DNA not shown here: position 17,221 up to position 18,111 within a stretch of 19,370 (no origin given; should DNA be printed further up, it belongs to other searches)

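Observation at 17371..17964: Unrecognised 197-aa membrane protein with foreign codon usage inside the repeat-bounded segment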

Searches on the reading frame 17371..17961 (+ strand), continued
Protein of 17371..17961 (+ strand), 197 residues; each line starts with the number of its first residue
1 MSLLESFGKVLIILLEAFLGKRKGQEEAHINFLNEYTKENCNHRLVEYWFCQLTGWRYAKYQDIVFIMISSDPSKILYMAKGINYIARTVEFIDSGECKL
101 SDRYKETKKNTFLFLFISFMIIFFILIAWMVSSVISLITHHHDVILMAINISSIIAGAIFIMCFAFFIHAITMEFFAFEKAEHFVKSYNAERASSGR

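Call 43: find_encoding_contigs(protein=P0013, flank=7000, max_places=3)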
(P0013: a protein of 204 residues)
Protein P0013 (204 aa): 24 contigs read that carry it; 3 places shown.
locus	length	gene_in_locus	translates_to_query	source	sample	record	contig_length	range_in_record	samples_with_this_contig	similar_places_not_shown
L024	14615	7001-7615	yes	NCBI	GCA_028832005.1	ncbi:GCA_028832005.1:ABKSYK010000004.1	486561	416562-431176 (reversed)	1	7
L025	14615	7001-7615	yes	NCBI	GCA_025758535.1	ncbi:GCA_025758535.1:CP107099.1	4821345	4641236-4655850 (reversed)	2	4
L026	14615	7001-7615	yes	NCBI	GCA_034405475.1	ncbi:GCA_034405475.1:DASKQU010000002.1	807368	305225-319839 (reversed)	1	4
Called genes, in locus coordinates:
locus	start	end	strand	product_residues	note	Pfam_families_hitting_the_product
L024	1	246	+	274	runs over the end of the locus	PF02086:MethyltransfD12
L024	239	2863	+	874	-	PF05840:Phage_GPA, PF23343:REP_ORF2-G2P (weak)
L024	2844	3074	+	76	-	-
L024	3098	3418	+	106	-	-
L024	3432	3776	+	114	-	-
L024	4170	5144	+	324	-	PF02463:SMC_N, PF13175:AAA_15, PF13555:AAA_29 (weak), PF00005:ABC_tran (weak), PF13304:AAA_21, PF13175:AAA_15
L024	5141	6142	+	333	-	PF14491:DUF4435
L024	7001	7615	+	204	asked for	-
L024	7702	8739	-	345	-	PF04860:Phage_portal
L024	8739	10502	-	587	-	PF06056:Terminase_5, PF03237:Terminase_6N, PF17289:Terminase_6C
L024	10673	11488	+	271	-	PF05929:Phage_GPO_N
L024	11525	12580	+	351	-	PF05125:Phage_cap_P2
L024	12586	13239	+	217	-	PF05944:Phage_term_smal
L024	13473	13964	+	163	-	PF05926:Phage_GPL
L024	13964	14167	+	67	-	PF05489:Phage_tail_X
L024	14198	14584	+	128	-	PF05106:Phage_holin_3_1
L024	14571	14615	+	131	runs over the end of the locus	PF13539:Peptidase_M15_4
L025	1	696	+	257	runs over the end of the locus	PF02086:MethyltransfD12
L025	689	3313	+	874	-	PF05840:Phage_GPA, PF23343:REP_ORF2-G2P (weak)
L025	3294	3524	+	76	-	-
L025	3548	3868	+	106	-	-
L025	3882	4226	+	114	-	-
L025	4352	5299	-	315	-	-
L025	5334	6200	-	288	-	PF11185:DUF2971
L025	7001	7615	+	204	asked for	-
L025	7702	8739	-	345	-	PF04860:Phage_portal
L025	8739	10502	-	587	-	PF06056:Terminase_5, PF03237:Terminase_6N, PF17289:Terminase_6C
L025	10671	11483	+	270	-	PF05929:Phage_GPO_N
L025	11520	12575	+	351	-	PF05125:Phage_cap_P2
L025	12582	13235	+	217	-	PF05944:Phage_term_smal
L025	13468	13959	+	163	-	PF05926:Phage_GPL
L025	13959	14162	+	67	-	PF05489:Phage_tail_X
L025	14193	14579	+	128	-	PF05106:Phage_holin_3_1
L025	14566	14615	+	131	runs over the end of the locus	PF13539:Peptidase_M15_4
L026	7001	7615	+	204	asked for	-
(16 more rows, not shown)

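Call 44: find_encoding_contigs(protein=P0034, flank=7000, max_places=2)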
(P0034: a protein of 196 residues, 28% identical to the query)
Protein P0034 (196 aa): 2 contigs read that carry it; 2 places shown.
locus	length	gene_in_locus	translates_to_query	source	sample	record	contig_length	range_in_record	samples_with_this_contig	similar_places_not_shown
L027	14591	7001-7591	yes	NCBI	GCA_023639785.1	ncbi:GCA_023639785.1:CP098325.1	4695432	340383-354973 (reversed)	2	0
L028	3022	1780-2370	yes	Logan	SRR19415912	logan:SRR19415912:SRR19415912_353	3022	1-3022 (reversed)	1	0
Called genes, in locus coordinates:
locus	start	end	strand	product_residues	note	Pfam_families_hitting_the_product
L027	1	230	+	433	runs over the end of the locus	PF03600:CitMHS (weak), PF03605:DcuA_DcuB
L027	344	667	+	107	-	PF03091:CutA1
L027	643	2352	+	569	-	PF11412:DsbD_N, PF02683:DsbD_TM, PF13386:DsbD_2 (weak), PF00085:Thioredoxin (weak), PF13899:Thioredoxin_7, PF13098:Thioredoxin_2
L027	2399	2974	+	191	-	-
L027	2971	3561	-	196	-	PF01810:LysE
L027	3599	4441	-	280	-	PF02311:AraC_binding, PF00165:HTH_AraC (faint), PF12833:HTH_18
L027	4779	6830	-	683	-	PF04326:SLFN_AlbA_2, PF13749:HATPase_c_4 (faint)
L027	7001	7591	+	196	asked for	-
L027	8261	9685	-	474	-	PF16116:DUF4832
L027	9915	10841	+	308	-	PF24793:GINT1_N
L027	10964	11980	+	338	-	PF00106:adh_short (faint), PF01073:3Beta_HSD, PF01370:Epimerase, PF02719:Polysacc_synt_2, PF04321:RmlD_sub_bind, PF08659:KR (weak), PF13460:NAD_binding_10 (weak), PF16363:GDP_Man_Dehyd, +1 more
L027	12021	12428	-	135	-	-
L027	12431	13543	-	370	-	PF09314:DUF1972, PF13439:Glyco_transf_4, PF13579:Glyco_trans_4_4, PF20706:GT4-conflict, PF00534:Glycos_transf_1, PF13692:Glyco_trans_1_4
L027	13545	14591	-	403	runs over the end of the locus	PF13439:Glyco_transf_4, PF13579:Glyco_trans_4_4 (weak), PF00534:Glycos_transf_1, PF13692:Glyco_trans_1_4, PF13524:Glyco_trans_1_2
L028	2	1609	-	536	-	?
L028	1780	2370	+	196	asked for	-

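Call 48: search_protein_families(library=padloc, alignment_id=A3, max_evalue=0.1)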
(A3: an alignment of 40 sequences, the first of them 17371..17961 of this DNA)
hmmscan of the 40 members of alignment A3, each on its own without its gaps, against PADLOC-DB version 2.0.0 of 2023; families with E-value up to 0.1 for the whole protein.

A. member 1, window:17371-17961:+ (197 aa): 1 family
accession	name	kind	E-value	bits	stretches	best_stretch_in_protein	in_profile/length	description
PDLC01053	Csx1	-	0.06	11.5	0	107-175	4-69/212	TM+CARF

B. families by the number of members that match (of 40 scanned): 6 families
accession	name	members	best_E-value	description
PDLC01053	Csx1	3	0.0075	TM+CARF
PDLC01504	Csm2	2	0.016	CAS-III-D; effector_SS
PDLC03538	REase_II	1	0.01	Type II restriction enzyme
PDLC00681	Effector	1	0.026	2TM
PDLC04699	PDC-M53B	1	0.063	-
PDLC01168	CARF_2M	1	0.066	"CARF, 2 TMs"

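Call 49: search_solved_structures(query=A3, max_evalue=10)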
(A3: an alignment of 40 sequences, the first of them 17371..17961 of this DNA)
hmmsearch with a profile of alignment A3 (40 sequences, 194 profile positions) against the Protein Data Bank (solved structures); distinct sequences matched with E-value up to 10: 6.
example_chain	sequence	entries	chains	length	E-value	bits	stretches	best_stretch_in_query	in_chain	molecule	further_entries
9zbj_B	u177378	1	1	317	0.82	12.7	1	56-102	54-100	Target of rapamycin complex subunit LST8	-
9zbk_B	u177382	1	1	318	0.82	12.7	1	56-102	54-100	Target of rapamycin complex subunit LST8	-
4jsn_D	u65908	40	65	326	0.85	12.6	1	56-102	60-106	Target of rapamycin complex subunit LST8 | mLST8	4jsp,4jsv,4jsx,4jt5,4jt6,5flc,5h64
5wbu_D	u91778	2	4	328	0.86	12.6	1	56-102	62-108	Target of rapamycin complex subunit LST8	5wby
7tzo_C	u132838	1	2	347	0.94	12.5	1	56-102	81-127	Target of rapamycin complex subunit LST8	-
7obi_A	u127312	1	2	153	4.6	10.3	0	21-46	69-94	CTPR-rv4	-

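Call 50: find_encoding_contigs(protein=P0026, flank=6000, max_places=3)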
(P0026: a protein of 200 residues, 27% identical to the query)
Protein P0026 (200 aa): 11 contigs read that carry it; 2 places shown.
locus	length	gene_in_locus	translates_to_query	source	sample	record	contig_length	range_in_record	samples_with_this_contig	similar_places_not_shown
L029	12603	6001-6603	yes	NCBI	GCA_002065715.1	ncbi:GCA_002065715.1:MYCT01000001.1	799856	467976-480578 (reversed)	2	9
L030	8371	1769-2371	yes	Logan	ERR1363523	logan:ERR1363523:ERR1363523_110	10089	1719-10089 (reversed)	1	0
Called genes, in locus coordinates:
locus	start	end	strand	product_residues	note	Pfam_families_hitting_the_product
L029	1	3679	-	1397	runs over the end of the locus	PF05729:NACHT (faint)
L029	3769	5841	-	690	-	PF04326:SLFN_AlbA_2, PF13749:HATPase_c_4 (faint)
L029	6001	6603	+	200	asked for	-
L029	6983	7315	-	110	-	PF00376:MerR, PF13411:MerR_1, PF09278:MerR-DNA-bind (weak)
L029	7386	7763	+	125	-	PF07110:EthD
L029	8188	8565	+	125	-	PF13356:Arm-DNA-bind_3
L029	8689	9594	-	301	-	PF00126:HTH_1, PF03466:LysR_substrate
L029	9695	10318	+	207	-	PF02525:Flavodoxin_2, PF03358:FMN_red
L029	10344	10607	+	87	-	PF07338:YdgH_BhsA-like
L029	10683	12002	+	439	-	PF01794:Ferric_reduct, PF08022:FAD_binding_8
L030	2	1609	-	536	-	?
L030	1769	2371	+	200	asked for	-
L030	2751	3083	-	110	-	PF00376:MerR, PF13411:MerR_1, PF09278:MerR-DNA-bind (weak)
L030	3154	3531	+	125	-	PF07110:EthD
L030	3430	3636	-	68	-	-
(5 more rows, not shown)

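Call 51: find_encoding_contigs(protein=P0028, flank=6000, max_places=3)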
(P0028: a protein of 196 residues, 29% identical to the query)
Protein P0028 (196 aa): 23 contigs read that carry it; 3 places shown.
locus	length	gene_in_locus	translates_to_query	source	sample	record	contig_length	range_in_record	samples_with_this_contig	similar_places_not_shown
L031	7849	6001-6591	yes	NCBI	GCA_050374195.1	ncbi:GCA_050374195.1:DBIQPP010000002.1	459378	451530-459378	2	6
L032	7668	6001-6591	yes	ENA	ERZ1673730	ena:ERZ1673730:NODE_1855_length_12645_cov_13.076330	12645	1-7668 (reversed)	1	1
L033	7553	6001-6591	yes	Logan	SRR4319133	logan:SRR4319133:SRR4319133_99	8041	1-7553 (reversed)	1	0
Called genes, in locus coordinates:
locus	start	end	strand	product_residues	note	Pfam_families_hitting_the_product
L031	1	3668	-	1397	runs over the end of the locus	-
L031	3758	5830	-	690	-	PF04326:SLFN_AlbA_2, PF13749:HATPase_c_4 (weak)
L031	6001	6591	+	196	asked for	-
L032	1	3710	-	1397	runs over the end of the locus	-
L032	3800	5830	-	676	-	PF04326:SLFN_AlbA_2, PF13749:HATPase_c_4 (weak)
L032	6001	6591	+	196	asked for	-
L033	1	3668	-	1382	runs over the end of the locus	-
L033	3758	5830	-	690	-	PF04326:SLFN_AlbA_2, PF13749:HATPase_c_4 (weak)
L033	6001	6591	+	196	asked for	-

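Call 52: find_encoding_contigs(protein=P0007, flank=6000, max_places=2)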
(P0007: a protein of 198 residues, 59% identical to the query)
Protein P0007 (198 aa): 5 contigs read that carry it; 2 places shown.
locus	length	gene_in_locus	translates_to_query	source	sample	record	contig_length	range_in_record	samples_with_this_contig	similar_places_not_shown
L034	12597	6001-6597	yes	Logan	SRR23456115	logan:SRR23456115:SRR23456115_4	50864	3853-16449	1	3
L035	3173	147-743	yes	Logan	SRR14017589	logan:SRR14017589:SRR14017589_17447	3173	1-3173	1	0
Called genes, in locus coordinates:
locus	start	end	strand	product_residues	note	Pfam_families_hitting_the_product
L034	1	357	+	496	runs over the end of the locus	-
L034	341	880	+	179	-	PF11198:DUF2857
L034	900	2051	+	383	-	-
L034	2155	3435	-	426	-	PF13657:Couple_hipA (weak), PF07804:HipA_C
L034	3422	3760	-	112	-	PF13560:HTH_31, PF01381:HTH_3 (weak)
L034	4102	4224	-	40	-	-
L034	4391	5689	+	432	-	PF02661:Fic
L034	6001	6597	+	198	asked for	-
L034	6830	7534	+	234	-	PF08900:AcaB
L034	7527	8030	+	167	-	PF11358:DUF3158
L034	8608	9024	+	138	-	PF12101:DUF3577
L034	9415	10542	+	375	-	PF13609:Porin_4, PF00267:Porin_1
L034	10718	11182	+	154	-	-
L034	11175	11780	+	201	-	-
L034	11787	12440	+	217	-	-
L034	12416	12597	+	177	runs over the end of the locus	-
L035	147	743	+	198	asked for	-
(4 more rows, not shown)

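Call 53: search_protein_families(library=padloc, proteins=[L021:475-4668:-, L021:4758-6830:-, L024:4170-5144:+, L024:5141-6142:+, L025:4352-5299:-, L025:5334-6200:-, L021:8194-8901:-, L012:1191-1796:+], max_evalue=0.001)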
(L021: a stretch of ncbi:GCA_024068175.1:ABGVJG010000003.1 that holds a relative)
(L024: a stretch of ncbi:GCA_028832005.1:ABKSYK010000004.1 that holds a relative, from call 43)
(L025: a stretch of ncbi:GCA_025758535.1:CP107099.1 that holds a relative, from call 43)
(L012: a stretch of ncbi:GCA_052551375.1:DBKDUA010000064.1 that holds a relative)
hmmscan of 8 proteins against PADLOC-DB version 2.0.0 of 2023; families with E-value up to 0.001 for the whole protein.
L021:475-4668:- (1397 aa): 6 families
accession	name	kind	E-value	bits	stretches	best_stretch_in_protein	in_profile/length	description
PDLC02162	Avs2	-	0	1473.7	1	1-1393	1-1369/1379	-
PDLC02164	Avs2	-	0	1424.5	2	1-1011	2-1006/1504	-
PDLC02165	Avs2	-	0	1053.3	2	163-1012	33-897/1375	-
PDLC02163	Avs2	-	7.4e-272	903.5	2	162-1006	229-1088/1576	-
PDLC02161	Avs2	-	4.2e-212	705.5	2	5-959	3-973/1499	-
PDLC02166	Avs2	-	3.2e-176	586.3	2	3-1032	5-1009/1498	-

L021:4758-6830:- (690 aa): 2 families
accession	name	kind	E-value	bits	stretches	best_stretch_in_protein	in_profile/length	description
PDLC02402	Aga_SIR2-PNTD1-PNTD2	-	2.4e-07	27.3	1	222-386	368-533/876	Class I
PDLC02418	Aga_SIR2-Kinase-PNTD1-PNTD2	-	9.5e-06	22.1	1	273-385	286-410/756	Class I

L024:4170-5144:+ (324 aa): 132 families (the best 25 are shown)
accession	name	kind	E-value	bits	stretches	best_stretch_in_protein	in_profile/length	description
PDLC04164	AriA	-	6.2e-41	138.6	2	201-319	132-251/253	-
PDLC02979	AriA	-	9.4e-25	86.2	2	102-304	209-373/373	-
PDLC00289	PtuA1|PtuA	-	3.6e-24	83.5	1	5-305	3-293/404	AAA ATPase domain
PDLC04135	mad3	-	6e-23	80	2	112-306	191-329/374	mads_3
PDLC02980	AriA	-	7.1e-21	73.4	1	26-304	1-303/304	-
PDLC02981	AriAB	-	4.9e-20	69.8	2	224-309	294-382/694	-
PDLC00266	PtuA1|PtuA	-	6.1e-20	69.9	2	230-306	303-382/483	AAA ATPase domain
PDLC00285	PtuA1|PtuA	-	6.2e-20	69.8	1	86-306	131-332/432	AAA ATPase domain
PDLC00305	PtuA1|PtuA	-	1.1e-19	69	1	4-306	2-290/392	AAA ATPase domain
PDLC00303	PtuA1|PtuA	-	1.1e-19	68.8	1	20-305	8-283/386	AAA ATPase domain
PDLC00265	PtuA1|PtuA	-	1.7e-19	68.3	2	225-304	288-372/479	AAA ATPase domain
PDLC00271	PtuA1|PtuA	-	2.3e-19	68.2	1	4-306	2-324/421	AAA ATPase domain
PDLC00283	PtuA1|PtuA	-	3.2e-19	67.4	2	223-305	259-345/448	AAA ATPase domain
PDLC00290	PtuA1|PtuA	-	7.6e-19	66.4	2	201-305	211-314/414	AAA ATPase domain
PDLC00274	PtuA1|PtuA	-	8.7e-19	66.1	1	204-303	246-348/438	AAA ATPase domain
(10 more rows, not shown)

L024:5141-6142:+ (333 aa): 2 families
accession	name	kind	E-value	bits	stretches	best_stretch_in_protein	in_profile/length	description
PDLC04165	AriB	-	2.4e-23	81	1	26-271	24-255/289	-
PDLC02983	AriB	-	1.4e-14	52.8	1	28-269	4-229/236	-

L025:4352-5299:- (315 aa): 0 families

L025:5334-6200:- (288 aa): 4 families
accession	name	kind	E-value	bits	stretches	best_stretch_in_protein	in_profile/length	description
PDLC04990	PDC-S31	-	9.4e-36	121.9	1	1-282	8-254/259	-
PDLC04991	PDC-S31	-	1.2e-20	72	2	132-280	75-196/208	-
PDLC04994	PDC-S31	-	3.7e-18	63.8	1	1-281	18-268/273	-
PDLC04992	PDC-S31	-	8.6e-06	23.7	1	135-275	70-206/220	-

L021:8194-8901:- (235 aa): 0 families

L012:1191-1796:+ (201 aa): 0 families

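Call 54: predict_structure(alignment_id=A3)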
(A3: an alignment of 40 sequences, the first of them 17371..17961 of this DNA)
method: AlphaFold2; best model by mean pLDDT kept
length: 197 residues; sequences in the alignment: 40
mean_pLDDT: 81.9   pTM: 0.65
mean pLDDT of the five models: 81.9, 80.4, 80.2, 79.9, 79.5
residues with pLDDT >= 90: 52; 70-90: 113; 50-70: 24; < 50: 8
segments of 3 or more residues with pLDDT < 50: 16-22
pLDDT, mean of each block of 10 residues (from residue 1): 58 50 70 90 91 83 88 84 77 86 71 88 94 92 90 92 88 81 88 77
secondary structure, 60 per line:
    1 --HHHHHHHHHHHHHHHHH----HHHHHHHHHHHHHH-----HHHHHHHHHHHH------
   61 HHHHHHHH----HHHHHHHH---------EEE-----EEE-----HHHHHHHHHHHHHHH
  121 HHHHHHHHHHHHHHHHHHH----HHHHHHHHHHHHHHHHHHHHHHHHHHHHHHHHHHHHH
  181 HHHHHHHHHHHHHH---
elements in order: H3-19 H24-37 H43-54 H61-68 H73-80 E90-92 E98-100 H106-139 H144-194

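Call 57: search_protein_families(library=pfam, alignment_id=A3, max_evalue=1)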
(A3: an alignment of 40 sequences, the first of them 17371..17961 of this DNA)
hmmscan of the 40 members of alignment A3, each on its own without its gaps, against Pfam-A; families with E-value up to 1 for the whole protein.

A. member 1, window:17371-17961:+ (197 aa): 0 families

B. families by the number of members that match (of 40 scanned): 20 families
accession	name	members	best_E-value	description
PF05971.18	Methyltransf_10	11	0.0027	RNA methyltransferase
PF20990.2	DUF2207_C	5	0.00024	Predicted membrane protein (DUF2207) C-terminal domain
PF17906.7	HTH_48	3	0.024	HTH domain in Mos1 transposase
PF20040.4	DUF6442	2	0.12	Family of unknown function (DUF6442)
PF20563.3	DUF6773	1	0.0023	Family of unknown function (DUF6773)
PF09786.14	CytochromB561_N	1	0.012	Cytochrome B561, N terminal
PF20154.4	LNT_N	1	0.016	Apolipoprotein N-acyltransferase N-terminal domain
PF07331.16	TctB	1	0.02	Tripartite tricarboxylate transporter TctB family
PF10091.15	Glycoamylase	1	0.022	Putative glucoamylase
PF04059.18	RRM_2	1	0.023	RNA recognition motif 2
PF00003.28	7tm_3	1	0.039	7 transmembrane sweet-taste receptor of 3 GCPR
PF13903.11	Claudin_2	1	0.04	PMP-22/EMP/MP20/Claudin tight junction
PF07291.16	MauE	1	0.042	Methylamine utilisation protein MauE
PF06570.16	DUF1129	1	0.051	Protein of unknown function (DUF1129)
PF24424.1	FNG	1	0.12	FNG domain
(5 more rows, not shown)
